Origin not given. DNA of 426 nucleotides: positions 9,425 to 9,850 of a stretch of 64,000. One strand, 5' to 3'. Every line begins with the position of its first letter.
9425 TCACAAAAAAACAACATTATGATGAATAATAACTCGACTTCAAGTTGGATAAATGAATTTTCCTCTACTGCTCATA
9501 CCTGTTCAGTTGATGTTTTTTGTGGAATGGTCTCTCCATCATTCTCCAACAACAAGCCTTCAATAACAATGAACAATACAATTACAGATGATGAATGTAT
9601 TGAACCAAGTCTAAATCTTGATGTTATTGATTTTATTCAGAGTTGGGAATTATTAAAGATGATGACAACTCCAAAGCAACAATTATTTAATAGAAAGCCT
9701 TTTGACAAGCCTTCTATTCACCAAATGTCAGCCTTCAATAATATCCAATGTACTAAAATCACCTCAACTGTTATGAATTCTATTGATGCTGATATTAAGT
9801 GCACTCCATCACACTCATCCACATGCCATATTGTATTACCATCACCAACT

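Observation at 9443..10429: Fam2: novel family with a hydrophobic-acidic N-motif and an invariant basic C-terminal block ending WTFHLE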

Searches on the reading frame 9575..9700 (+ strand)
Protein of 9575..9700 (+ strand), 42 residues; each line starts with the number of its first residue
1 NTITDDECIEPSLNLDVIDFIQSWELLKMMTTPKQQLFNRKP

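Call 52: search_protein_families(library=pfam, proteins=[window:9575-9700:+], max_evalue=10)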
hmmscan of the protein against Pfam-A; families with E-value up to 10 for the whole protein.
seq(42 aa): 0 families
